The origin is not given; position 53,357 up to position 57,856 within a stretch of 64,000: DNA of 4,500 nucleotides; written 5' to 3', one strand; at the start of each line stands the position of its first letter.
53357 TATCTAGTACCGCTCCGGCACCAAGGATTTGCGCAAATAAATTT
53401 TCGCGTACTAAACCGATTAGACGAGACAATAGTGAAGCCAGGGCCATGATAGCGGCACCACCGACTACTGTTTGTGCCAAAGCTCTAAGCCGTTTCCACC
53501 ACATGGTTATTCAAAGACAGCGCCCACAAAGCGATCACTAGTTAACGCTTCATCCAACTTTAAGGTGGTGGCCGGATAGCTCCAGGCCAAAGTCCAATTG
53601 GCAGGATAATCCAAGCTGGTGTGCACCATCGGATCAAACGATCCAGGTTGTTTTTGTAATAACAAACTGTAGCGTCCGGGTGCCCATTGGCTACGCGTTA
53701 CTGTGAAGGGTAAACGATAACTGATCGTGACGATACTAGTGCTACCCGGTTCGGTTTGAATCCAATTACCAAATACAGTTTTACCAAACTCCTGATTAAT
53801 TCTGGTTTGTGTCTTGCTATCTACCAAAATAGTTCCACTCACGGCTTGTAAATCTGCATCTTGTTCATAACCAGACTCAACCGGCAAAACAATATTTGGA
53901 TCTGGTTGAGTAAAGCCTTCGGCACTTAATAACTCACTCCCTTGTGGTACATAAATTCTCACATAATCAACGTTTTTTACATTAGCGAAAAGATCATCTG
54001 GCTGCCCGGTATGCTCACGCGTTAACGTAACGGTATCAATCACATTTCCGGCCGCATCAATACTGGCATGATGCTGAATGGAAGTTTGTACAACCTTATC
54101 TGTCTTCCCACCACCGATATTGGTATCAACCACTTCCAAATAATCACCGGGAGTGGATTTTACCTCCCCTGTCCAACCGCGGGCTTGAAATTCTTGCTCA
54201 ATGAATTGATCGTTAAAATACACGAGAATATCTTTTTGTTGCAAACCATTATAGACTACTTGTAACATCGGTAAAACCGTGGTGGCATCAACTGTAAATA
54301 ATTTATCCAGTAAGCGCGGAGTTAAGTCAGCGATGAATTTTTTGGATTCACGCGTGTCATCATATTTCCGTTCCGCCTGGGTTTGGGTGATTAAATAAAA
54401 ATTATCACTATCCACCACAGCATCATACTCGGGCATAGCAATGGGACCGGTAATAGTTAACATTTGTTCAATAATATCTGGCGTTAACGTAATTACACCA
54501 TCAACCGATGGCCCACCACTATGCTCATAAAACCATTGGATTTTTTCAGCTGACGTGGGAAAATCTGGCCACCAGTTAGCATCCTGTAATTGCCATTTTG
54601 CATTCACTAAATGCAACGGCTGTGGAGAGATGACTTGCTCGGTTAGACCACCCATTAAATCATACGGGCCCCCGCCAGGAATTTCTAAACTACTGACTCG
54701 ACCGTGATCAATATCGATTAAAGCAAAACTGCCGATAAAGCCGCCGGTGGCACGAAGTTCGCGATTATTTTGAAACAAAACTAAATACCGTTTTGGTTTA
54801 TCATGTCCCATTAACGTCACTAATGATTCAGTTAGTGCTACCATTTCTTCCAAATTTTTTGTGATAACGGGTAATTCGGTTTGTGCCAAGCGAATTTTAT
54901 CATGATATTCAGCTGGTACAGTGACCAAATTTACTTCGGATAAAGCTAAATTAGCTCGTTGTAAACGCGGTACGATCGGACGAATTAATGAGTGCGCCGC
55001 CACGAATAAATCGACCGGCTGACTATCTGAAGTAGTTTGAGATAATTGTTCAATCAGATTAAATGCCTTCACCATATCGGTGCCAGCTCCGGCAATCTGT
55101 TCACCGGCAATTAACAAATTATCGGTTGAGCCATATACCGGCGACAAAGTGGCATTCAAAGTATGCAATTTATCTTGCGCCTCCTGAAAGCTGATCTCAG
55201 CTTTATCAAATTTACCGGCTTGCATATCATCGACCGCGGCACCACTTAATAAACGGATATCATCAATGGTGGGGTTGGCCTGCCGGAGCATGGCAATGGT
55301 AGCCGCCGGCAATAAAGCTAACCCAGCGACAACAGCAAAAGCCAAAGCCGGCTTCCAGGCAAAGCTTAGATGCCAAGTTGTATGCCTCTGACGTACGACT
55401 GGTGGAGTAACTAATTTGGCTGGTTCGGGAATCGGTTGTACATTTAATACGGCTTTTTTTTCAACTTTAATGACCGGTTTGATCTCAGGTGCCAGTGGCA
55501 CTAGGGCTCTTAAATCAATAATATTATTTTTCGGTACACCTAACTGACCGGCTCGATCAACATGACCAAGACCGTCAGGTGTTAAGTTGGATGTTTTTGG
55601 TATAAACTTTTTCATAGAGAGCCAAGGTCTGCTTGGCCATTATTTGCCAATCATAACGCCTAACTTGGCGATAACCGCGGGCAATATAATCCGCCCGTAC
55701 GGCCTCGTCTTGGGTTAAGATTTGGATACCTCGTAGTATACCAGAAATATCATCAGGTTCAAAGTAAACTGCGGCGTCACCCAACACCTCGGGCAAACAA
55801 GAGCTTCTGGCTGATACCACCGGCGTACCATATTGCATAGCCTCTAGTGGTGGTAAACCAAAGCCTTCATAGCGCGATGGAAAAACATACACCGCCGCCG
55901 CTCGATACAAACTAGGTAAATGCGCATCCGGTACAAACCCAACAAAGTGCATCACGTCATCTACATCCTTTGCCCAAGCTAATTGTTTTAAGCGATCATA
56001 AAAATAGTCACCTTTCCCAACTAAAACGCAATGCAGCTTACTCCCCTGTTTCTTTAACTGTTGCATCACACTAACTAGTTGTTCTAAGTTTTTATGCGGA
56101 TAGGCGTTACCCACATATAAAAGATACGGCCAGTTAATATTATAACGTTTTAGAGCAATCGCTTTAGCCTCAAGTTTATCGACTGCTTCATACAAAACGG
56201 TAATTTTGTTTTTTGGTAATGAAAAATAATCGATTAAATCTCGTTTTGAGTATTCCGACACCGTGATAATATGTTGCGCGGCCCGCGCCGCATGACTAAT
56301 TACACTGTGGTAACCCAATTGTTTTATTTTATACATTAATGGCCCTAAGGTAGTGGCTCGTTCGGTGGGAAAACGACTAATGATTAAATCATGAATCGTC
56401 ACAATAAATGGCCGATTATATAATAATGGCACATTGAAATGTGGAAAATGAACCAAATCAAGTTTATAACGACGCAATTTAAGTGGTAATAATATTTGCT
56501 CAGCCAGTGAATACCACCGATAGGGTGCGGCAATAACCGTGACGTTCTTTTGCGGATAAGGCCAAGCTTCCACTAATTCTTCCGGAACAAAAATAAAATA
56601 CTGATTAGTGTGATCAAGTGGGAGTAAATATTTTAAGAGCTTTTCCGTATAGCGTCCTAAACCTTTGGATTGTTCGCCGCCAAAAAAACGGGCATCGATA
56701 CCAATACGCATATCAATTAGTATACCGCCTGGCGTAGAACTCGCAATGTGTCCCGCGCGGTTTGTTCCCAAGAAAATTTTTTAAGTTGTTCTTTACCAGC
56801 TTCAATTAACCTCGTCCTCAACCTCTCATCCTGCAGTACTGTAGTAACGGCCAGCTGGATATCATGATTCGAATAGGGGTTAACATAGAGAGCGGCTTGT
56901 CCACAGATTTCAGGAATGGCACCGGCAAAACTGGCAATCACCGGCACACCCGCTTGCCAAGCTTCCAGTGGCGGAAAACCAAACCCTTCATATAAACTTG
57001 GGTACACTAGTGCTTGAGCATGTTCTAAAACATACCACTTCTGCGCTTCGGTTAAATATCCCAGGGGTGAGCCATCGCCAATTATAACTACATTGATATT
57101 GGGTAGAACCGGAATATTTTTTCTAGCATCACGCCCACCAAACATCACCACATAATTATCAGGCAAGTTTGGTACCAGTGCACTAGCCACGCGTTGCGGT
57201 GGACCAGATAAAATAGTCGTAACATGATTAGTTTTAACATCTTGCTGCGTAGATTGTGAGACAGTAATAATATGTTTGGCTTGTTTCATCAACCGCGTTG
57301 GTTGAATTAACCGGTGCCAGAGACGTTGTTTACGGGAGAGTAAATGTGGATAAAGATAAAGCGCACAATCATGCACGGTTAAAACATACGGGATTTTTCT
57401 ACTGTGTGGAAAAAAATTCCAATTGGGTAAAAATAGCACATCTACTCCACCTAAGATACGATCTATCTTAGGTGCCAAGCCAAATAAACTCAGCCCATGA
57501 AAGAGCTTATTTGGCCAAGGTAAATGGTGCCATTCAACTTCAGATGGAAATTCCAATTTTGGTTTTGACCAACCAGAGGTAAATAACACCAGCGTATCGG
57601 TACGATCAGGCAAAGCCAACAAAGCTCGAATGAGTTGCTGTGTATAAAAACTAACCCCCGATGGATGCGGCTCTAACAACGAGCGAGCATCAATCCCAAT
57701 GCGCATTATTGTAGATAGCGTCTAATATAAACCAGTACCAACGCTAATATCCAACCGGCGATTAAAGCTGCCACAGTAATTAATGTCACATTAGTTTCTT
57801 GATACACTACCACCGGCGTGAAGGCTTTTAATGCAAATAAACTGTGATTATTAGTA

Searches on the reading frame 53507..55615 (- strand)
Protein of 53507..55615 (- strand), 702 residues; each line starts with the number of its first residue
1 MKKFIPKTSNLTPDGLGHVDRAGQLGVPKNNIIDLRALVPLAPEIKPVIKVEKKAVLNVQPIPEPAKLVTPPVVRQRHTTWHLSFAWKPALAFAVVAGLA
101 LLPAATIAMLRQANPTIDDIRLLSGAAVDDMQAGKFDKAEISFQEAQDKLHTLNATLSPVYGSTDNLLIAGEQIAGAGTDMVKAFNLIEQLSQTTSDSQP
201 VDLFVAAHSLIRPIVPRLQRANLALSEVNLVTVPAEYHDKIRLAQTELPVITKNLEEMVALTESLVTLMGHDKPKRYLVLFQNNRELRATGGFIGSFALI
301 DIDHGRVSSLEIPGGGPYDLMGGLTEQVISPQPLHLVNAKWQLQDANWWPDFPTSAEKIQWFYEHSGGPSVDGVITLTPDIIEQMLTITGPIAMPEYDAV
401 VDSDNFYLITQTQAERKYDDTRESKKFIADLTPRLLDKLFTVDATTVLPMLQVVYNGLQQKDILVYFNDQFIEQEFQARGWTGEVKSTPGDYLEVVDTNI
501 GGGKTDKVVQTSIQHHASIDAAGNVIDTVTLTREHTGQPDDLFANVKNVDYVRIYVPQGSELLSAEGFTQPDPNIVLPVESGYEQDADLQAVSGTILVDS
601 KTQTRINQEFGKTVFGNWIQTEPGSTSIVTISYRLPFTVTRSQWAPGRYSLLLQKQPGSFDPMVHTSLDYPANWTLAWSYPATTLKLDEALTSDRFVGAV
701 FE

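Call 88: search_protein_families(library=pfam, proteins=[window:53507-55615:-], max_evalue=0.001)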
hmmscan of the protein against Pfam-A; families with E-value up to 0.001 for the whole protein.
window:53507-55615:- (702 aa): 1 family
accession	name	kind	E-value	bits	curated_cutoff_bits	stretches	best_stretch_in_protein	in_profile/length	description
PF13196.11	DUF4012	-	1.9e-30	106.7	28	1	272-411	1-140/144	Protein of unknown function (DUF4012)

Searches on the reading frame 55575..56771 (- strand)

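Call 88: search_protein_families(library=pfam, proteins=[window:55575-56771:-], max_evalue=0.001)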
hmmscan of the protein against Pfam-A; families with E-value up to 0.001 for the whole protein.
window:55575-56771:- (398 aa): 6 families
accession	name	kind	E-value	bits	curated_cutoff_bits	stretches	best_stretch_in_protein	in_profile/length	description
PF00534.26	Glycos_transf_1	-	2e-35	122.3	26.4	1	215-368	16-171/172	Glycosyl transferases group 1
PF13692.12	Glyco_trans_1_4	-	9.8e-29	100.9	27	1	215-355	2-142/142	Glycosyl transferases group 1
PF13439.12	Glyco_transf_4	-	2.1e-15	57.6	28.5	1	37-198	3-167/170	Glycosyltransferase Family 4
PF20706.3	GT4-conflict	-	8.2e-10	38.7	26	1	218-338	201-325/385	Family 4 Glycosyltransferase in conflict systems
PF13524.12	Glyco_trans_1_2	-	2e-08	34.7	25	1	236-383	6-143/144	Glycosyl transferase-like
PF13579.12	Glyco_trans_4_4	-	2.5e-06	28.4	29.7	1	37-193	2-155/158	Glycosyl transferase 4-like domain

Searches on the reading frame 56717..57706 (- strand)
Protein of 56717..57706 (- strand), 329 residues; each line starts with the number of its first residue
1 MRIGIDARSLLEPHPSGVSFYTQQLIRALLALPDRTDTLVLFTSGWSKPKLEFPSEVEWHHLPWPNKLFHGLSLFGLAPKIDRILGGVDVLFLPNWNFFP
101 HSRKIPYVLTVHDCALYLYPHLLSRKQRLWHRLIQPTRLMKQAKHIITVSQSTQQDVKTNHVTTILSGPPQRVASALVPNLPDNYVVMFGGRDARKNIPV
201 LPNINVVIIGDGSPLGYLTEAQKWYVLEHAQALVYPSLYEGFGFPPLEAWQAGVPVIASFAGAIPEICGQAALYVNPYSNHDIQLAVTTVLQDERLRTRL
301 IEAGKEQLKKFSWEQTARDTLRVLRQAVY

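Call 88: search_protein_families(library=pfam, proteins=[window:56717-57706:-], max_evalue=0.001)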
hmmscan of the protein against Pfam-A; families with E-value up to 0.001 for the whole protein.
window:56717-57706:- (329 aa): 5 families
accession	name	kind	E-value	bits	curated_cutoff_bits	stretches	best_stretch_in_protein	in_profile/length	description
PF00534.26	Glycos_transf_1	-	5.7e-17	62.2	26.4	1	215-306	78-171/172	Glycosyl transferases group 1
PF13439.12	Glyco_transf_4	-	2.6e-13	50.8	28.5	1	16-159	2-150/170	Glycosyltransferase Family 4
PF13692.12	Glyco_trans_1_4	-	4.7e-12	46.8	27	1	215-293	64-142/142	Glycosyl transferases group 1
PF13579.12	Glyco_trans_4_4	-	4.1e-08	34.1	29.7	1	16-159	1-144/158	Glycosyl transferase 4-like domain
PF20706.3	GT4-conflict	-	8.9e-06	25.4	26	1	227-317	279-382/385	Family 4 Glycosyltransferase in conflict systems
